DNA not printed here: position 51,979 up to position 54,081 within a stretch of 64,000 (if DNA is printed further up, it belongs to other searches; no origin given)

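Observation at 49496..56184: Four-gene prkA / divergent prkA-like / yeaH(vWA) / spoVR operon in an AT-rich non-halophile-looking archaeon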

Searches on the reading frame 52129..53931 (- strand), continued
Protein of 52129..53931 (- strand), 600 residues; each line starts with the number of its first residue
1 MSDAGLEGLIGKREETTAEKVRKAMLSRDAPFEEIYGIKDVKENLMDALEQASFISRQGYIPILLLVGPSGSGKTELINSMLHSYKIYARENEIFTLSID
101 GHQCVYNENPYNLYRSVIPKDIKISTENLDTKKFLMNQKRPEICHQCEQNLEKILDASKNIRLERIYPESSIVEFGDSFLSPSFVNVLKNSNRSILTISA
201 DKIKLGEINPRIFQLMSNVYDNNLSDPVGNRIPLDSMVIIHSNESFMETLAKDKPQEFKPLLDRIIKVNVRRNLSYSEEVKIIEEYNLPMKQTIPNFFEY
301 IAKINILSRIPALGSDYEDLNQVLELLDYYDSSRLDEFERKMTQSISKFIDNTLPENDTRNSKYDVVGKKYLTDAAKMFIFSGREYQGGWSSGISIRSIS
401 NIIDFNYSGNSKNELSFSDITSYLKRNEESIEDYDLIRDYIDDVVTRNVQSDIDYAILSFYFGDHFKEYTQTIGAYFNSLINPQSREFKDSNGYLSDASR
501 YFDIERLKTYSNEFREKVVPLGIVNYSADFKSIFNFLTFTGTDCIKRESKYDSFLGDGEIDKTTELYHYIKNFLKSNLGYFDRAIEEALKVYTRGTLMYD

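Call 42: find_encoding_contigs(protein=P0060, flank=8000, max_places=1)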
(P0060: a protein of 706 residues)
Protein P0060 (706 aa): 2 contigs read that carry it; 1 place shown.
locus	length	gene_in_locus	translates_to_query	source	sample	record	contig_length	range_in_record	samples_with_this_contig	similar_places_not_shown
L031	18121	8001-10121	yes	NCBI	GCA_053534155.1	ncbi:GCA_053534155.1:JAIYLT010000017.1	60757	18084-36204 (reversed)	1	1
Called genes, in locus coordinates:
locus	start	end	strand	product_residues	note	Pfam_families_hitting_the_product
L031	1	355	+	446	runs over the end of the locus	PF01555:N6_N4_Mtase (weak), PF01170:UPF0020 (faint), PF02086:MethyltransfD12 (weak), PF08241:Methyltransf_11 (faint)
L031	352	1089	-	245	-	PF15515:MvaI_BcnI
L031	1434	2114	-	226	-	PF13353:Fer4_12, PF04055:Radical_SAM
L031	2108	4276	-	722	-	PF03477:ATP-cone, PF13597:NRDD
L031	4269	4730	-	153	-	PF22811:Zn_ribbon_NrdR, PF03477:ATP-cone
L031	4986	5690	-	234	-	PF00132:Hexapep, PF14602:Hexapep_2 (weak)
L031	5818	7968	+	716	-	PF08298:AAA_PrkA, PF06798:PrkA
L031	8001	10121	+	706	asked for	PF08298:AAA_PrkA (faint), PF06798:PrkA (faint)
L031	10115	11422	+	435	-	PF04285:DUF444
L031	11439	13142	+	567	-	PF04293:SpoVR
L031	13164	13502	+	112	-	-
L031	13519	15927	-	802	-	PF03104:DNA_pol_B_exo1, PF00136:DNA_pol_B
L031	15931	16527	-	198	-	PF00300:His_Phos_1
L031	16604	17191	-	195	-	PF25084:LbH_EIF2B (weak), PF25087:GMPPB_C (faint), PF00132:Hexapep, PF14602:Hexapep_2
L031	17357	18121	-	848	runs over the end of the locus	PF01443:Viral_helicase1 (faint), PF13086:AAA_11, PF13245:AAA_19, PF13604:AAA_30 (weak), PF13087:AAA_12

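Call 43: find_homologous_proteins(query=A2, max_evalue=1e-10)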
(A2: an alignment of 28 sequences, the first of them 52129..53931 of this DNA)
Query A2 (28 sequences) (600 aa, profile of the alignment): 31 proteins with E <= 1e-10 among 8000 candidates.
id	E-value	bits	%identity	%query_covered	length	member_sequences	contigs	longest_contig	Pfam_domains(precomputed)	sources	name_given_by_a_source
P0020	7.8e-190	651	53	100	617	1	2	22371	PF08298.18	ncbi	-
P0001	4.6e-188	645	62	100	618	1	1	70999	PF08298.18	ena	-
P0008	2.8e-186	639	56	100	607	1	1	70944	PF08298.18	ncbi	ncbi:MAG: hypothetical protein ACP5MV_02185 [Candidatus Parvarchaeum sp.]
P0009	1.3e-184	634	57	100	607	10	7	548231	PF08298.18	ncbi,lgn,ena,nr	ncbi:MAG: hypothetical protein OH338_03015 [Candidatus Parvarchaeota archaeon]|nr:hypothetical prote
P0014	1.8e-182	627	56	100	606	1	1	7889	PF08298.18,PF13191.13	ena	-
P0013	3.4e-182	626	56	100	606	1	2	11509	PF08298.18,PF13191.13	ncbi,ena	-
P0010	5.8e-181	622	56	100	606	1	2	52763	PF08298.18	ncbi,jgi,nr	ncbi:hypothetical protein M1558_02810 [Candidatus Parvarchaeota archaeon]|nr:hypothetical protein [C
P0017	2.0e-180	620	55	100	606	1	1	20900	PF08298.18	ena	-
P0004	7.6e-180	618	58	100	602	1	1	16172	PF08298.18,PF13191.13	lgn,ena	-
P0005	8.2e-180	618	58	100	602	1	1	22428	PF08298.18,PF13191.13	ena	-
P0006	1.0e-179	618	58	100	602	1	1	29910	PF08298.18,PF13191.13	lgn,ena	-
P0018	2.0e-179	617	55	100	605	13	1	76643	PF08298.18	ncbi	-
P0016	2.7e-179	616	56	100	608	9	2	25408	-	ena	-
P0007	4.5e-179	615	58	100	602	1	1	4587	PF08298.18,PF13191.13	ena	-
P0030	4.7e-179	615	31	99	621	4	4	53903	PF08298.18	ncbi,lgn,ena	-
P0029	2.5e-168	580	33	99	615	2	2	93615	PF08298.18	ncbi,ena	-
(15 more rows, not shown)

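Call 53: predict_structure(alignment_id=A1)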
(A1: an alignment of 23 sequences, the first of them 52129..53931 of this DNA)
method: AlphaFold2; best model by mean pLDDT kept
length: 600 residues; sequences in the alignment: 23
mean_pLDDT: 79.5   pTM: 0.76
mean pLDDT of the five models: 79.5, 78.0, 77.8, 77.5, 69.7
residues with pLDDT >= 90: 169; 70-90: 306; 50-70: 76; < 50: 49
segments of 3 or more residues with pLDDT < 50: 1-9, 117-140, 357-365, 405-409
pLDDT, mean of each block of 10 residues (from residue 1): 46 79 83 69 86 83 87 84 90 85 85 53 36 39 75 65 83 83 84 91 74 86 82 90 72 58 83 80 78 91 87 64 89 85 88 63 54 83 65 73 53 83 89 88 94 95 94 93 75 90 90 91 86 92 84 78 92 95 93 87
secondary structure, 60 per line:
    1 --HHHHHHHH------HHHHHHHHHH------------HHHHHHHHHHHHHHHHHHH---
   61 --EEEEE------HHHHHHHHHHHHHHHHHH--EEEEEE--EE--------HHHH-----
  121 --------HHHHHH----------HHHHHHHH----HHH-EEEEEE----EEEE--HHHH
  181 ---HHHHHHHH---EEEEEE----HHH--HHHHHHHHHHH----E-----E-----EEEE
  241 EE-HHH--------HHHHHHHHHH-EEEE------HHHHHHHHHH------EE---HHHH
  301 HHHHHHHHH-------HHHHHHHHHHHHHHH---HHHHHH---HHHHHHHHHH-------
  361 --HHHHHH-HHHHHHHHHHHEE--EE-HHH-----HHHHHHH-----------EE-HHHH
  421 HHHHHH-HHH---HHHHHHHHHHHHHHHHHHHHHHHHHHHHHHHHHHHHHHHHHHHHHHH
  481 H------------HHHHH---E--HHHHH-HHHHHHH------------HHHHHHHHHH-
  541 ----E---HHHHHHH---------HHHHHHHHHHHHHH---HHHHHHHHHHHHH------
elements in order: H3-10 H17-26 H39-57 E63-67 H74-91 E94-99 H112-115 H129-134 H145-152 E161-166 E171-174 H177-180 H184-191 E195-200 H210-220 E237-242 H255-264 E266-269 H276-285 H297-309 H317-331 H335-340 H344-353 H363-368 H370-380 H396-402 H417-426 H434-481 H494-498 H505-509 H511-517 H530-539 H549-555 H565-578 H582-594

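Call 56: fold_search(model_id=the predicted structure, library=pdb)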
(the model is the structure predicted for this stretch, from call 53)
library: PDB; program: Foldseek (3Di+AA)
matches with E <= 10: 1096; with E <= 0.001: 53
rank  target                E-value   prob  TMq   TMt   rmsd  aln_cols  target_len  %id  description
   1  7tib_E                6.8e-05  1.00  0.21  0.33  21.3       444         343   10  Structure of the yeast clamp loader (Replication Factor C RFC) bound to the open sliding clamp (Proliferating Cell Nuc (released 2022-02-16)
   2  9ema_A                1.4e-04  1.00  0.22  0.36  18.6       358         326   12  RUVBL1/2 in complex with ATP and CB-6644 inhibitor (released 2024-05-15)
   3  7jpq_C                1.4e-04  0.93  0.20  0.20  27.4       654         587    9  ORC-O2-5: Human Origin Recognition Complex (ORC) with subunits 2,3,4,5 (released 2020-09-02)
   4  7tfj_E                1.5e-04  1.00  0.22  0.36  21.4       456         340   10  Atomic model of S. cerevisiae clamp-clamp loader complex PCNA-RFC bound to DNA with a closed clamp ring (released 2022-11-16)
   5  7thv_B                1.9e-04  1.00  0.18  0.32  16.3       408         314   12  Structure of the yeast clamp loader (Replication Factor C RFC) bound to the sliding clamp (Proliferating Cell Nuclear  (released 2022-02-16)
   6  9peo_E                2.0e-04  1.00  0.20  0.32  21.3       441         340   12  Structure of the S. cerevisiae clamp loader Replication Factor C (RFC) with mixed nucleotide occupancy (released 2025-11-12)
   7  7sxo_D                2.1e-04  1.00  0.23  0.25  12.5       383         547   13  Yeast Lon (PIM1) with endogenous substrate (released 2022-01-12)
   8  7uiy_A                2.3e-04  1.00  0.22  0.23  17.5       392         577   12  ClpAP complex bound to ClpS N-terminal extension, class IIIa (released 2022-10-26)
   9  7tid_E                2.6e-04  1.00  0.21  0.35  21.7       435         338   10  Structure of the yeast clamp loader (Replication Factor C RFC) bound to the sliding clamp (Proliferating Cell Nuclear  (released 2022-02-16)
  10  7jk5_A                3.0e-04  0.99  0.19  0.27  22.2       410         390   13  Structure of Drosophila ORC bound to DNA (released 2020-09-09)
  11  9cc1_F                3.1e-04  1.00  0.26  0.29  14.4       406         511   14  Human Mitochondrial LONP1 Idle State bound to substrate and 6 ADP (released 2025-04-30)
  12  8tw7_5                3.3e-04  1.00  0.22  0.36  21.6       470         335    9  Cryo-EM structure of S. cerevisiae Ctf18-RFC-PCNA complex in Apo state conformation I (released 2024-09-04)
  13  7thj_B                3.3e-04  0.99  0.18  0.32  19.6       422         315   10  Structure of the yeast clamp loader (Replication Factor C RFC) bound to the sliding clamp (Proliferating Cell Nuclear  (released 2022-02-16)
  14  7jk6_A                3.3e-04  0.99  0.20  0.29  22.0       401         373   11  Structure of Drosophila ORC in the active conformation (released 2020-09-09)
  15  7st9_A                3.3e-04  0.96  0.21  0.24  30.2       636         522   14  Open state of Rad24-RFC:9-1-1 bound to a 5' ss/dsDNA junction (released 2022-03-23)
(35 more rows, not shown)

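Call 70: find_encoding_contigs(protein=P0066, flank=7000, max_places=1)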
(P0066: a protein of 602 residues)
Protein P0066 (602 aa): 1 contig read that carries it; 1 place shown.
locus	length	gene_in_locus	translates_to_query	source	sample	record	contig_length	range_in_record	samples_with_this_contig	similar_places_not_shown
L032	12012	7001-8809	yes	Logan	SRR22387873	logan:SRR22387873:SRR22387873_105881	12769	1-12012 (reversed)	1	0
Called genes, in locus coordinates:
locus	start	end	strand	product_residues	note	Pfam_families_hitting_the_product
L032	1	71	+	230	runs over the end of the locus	-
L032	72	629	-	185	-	-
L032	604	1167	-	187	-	-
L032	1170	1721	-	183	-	-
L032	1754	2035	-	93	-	PF05239:PRC (weak)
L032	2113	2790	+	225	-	PF01963:TraB_PrgY_gumN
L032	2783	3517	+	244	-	PF02163:Peptidase_M50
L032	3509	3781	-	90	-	-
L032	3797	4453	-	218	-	-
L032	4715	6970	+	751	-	PF08298:AAA_PrkA, PF06798:PrkA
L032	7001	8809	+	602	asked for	PF08298:AAA_PrkA, PF06798:PrkA (faint)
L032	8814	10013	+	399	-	PF04285:DUF444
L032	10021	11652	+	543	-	PF04293:SpoVR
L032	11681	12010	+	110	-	?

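Call 71: find_encoding_contigs(protein=P0074, flank=7000, max_places=1)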
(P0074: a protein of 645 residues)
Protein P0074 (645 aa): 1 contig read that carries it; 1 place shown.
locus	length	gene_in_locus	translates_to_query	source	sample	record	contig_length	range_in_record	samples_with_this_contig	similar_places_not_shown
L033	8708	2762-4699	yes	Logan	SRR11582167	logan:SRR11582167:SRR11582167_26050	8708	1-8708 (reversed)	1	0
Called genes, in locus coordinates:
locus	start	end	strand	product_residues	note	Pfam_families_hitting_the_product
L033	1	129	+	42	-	?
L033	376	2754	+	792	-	PF08298:AAA_PrkA (weak), PF06798:PrkA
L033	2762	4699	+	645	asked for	PF08298:AAA_PrkA (faint)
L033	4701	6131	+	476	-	PF04285:DUF444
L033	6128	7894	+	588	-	PF04293:SpoVR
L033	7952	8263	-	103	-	-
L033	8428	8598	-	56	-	-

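Call 72: find_encoding_contigs(protein=P0077, flank=7000, max_places=1)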
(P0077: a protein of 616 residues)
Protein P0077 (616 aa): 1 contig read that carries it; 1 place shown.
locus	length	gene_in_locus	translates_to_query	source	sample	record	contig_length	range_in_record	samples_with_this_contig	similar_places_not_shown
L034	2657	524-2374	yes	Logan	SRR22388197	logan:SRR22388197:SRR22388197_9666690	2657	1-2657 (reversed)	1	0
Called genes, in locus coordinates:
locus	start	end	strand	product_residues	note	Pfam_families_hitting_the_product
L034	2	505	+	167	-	?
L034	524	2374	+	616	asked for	-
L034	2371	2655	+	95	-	?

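Call 73: find_encoding_contigs(protein=P0081, flank=7000, max_places=1)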
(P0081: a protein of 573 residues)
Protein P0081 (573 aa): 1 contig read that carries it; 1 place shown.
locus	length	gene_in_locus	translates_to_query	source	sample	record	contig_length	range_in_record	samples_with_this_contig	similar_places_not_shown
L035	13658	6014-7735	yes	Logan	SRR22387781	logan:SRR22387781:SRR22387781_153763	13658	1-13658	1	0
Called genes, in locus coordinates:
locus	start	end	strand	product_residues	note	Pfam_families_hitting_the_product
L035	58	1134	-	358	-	PF00091:Tubulin, PF12327:FtsZ_C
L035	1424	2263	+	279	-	PF24034:DUF7343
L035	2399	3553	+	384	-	PF18915:DUF5667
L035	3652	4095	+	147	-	-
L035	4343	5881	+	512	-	PF18195:GatD_N, PF00710:Asparaginase, PF17763:Asparaginase_C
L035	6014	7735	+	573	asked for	PF08298:AAA_PrkA, PF05673:DUF815 (faint), PF13191:AAA_16 (weak), PF06798:PrkA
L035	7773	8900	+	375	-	PF04285:DUF444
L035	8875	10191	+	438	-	PF04293:SpoVR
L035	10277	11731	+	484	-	PF02934:GatB_N, PF02637:GatB_Yqey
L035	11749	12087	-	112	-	-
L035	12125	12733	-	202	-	PF13505:OMP_b-brl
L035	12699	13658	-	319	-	?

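Call 78: search_protein_families(library=padloc, proteins=[window:52129-53931:-], max_evalue=0.01)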
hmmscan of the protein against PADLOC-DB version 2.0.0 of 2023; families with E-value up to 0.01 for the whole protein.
window:52129-53931:- (600 aa): 5 families
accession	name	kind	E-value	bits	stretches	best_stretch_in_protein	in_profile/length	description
PDLC03878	NsnB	-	0.001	16.9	1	62-171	22-127/345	-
PDLC04140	mad8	-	0.0012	16.4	1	62-84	28-50/314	mads_8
PDLC02335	AbiLi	-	0.0013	15.8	1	21-290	45-155/326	AbiLi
PDLC00349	PtuB1|PtuB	-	0.0023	15.9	0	138-172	46-81/260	Unknown function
PDLC03920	MkoA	-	0.008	12.5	0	44-84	615-654/1112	-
